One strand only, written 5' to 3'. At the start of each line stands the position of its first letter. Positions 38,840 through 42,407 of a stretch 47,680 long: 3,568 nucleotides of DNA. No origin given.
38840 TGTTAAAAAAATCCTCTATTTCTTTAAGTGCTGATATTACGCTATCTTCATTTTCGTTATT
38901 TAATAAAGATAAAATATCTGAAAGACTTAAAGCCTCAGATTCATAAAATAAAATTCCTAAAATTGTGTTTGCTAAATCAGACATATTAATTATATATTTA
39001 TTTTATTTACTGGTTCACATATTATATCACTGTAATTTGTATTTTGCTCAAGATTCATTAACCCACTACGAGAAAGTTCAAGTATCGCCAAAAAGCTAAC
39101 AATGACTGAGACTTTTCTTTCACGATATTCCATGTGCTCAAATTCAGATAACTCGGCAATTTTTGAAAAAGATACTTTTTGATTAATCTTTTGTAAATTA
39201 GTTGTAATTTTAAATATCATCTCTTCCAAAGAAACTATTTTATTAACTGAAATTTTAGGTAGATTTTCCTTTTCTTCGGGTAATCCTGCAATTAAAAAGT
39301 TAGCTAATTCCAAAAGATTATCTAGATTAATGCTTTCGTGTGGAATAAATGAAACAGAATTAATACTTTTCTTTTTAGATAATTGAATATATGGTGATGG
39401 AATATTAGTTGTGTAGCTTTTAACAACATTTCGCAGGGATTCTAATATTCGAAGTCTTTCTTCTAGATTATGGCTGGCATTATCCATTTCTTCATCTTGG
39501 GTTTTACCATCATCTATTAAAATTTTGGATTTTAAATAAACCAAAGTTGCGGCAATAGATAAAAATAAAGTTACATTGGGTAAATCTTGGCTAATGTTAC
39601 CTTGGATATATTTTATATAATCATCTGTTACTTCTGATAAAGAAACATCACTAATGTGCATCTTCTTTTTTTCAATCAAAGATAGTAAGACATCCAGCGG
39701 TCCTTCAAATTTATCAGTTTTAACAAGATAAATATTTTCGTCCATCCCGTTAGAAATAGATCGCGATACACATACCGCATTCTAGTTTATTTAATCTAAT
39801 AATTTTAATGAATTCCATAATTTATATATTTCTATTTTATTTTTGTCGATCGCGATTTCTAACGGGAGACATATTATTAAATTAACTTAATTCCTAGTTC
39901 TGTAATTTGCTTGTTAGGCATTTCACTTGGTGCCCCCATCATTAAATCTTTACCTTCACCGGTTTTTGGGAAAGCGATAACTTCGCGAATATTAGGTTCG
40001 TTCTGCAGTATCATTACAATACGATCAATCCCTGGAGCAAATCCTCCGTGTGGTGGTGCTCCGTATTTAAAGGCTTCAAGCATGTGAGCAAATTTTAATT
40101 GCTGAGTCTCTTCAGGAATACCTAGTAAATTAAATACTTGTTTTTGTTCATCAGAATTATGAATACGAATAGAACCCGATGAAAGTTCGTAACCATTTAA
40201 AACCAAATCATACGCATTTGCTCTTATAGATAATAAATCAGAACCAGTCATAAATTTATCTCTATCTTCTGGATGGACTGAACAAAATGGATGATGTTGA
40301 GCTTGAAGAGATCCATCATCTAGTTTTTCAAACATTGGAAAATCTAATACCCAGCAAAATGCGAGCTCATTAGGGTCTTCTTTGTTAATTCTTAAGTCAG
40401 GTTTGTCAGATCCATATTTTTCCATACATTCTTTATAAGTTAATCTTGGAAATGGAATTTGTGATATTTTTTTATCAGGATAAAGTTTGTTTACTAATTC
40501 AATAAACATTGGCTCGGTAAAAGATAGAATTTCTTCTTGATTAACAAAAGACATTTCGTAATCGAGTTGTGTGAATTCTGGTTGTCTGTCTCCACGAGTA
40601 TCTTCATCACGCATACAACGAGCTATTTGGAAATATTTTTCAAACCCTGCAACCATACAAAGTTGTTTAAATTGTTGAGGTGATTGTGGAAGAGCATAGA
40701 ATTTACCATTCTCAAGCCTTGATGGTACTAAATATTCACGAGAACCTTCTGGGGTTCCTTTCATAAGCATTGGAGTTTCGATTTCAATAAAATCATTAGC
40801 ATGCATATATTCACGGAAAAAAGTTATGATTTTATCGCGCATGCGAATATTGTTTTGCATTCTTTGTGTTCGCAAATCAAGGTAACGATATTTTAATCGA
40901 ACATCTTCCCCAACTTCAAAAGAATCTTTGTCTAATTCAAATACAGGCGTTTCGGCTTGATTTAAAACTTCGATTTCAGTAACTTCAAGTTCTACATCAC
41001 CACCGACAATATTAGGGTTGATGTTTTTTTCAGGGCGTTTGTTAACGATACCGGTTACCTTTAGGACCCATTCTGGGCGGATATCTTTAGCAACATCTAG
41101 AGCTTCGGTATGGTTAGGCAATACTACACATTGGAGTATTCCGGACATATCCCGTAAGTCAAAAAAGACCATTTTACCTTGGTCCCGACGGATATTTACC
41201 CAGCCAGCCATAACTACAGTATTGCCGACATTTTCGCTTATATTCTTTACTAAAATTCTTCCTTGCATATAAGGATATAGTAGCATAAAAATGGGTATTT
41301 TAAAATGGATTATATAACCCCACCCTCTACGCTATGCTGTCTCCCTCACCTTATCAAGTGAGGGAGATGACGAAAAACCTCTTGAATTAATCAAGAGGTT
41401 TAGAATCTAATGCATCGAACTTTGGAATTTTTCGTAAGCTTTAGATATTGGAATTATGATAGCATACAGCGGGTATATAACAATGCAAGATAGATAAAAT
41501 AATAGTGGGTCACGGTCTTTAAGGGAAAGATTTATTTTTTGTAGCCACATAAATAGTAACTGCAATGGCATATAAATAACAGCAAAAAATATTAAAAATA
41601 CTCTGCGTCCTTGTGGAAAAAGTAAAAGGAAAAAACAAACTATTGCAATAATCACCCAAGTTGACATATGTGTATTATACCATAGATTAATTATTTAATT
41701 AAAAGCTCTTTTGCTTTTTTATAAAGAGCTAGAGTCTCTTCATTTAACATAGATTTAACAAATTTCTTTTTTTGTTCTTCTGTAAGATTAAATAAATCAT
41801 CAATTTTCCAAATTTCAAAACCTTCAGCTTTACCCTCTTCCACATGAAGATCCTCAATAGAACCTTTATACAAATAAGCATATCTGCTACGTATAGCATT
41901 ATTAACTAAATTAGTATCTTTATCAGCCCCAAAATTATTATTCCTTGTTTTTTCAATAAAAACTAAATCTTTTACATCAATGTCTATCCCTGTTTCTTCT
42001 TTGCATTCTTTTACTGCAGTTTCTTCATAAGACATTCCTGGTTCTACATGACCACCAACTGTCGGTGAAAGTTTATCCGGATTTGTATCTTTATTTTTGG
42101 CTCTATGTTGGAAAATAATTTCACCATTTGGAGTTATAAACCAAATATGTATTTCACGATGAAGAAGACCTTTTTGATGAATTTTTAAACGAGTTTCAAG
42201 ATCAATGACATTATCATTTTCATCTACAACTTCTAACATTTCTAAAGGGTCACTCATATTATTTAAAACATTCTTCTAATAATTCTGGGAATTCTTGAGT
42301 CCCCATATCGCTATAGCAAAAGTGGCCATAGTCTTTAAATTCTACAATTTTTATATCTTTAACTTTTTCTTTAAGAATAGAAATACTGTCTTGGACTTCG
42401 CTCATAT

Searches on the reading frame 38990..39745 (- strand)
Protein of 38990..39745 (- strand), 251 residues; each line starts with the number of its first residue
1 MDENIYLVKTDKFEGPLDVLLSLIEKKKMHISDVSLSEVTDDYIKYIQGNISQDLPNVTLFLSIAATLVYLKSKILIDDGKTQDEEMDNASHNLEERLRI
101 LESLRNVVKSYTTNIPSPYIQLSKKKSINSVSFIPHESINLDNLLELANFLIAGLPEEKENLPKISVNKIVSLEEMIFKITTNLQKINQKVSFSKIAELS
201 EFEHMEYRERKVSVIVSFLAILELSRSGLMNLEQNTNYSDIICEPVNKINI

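Call 36: search_protein_families(library=pfam, proteins=[window:38990-39745:-], max_evalue=0.0001)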
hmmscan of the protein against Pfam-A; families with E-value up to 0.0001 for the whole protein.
window:38990-39745:- (251 aa): 1 family
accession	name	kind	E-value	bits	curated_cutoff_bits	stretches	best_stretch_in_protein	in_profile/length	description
PF02616.19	SMC_ScpA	-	2.4e-18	67.4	24.6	1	23-241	1-227/232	Segregation and condensation protein ScpA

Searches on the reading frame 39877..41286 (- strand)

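Call 36: search_protein_families(library=pfam, proteins=[window:39877-41286:-], max_evalue=0.0001)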
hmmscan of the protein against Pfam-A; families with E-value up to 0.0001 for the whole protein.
window:39877-41286:- (469 aa): 2 families
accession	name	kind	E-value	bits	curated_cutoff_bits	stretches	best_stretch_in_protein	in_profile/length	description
PF00152.25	tRNA-synt_2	-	2.2e-117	392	25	1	127-442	2-307/308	tRNA synthetases class II (D, K and N)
PF01336.31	tRNA_anti-codon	-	2.7e-18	66.1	27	1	24-108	1-75/75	OB-fold nucleic acid binding domain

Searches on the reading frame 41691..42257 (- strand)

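Call 36: search_protein_families(library=pfam, proteins=[window:41691-42257:-], max_evalue=0.0001)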
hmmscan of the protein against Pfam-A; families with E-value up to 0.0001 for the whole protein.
window:41691-42257:- (188 aa): 1 family
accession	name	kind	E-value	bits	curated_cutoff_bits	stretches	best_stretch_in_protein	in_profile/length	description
PF00293.34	NUDIX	-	1.6e-14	54.5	21.1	1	33-166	3-130/134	NUDIX domain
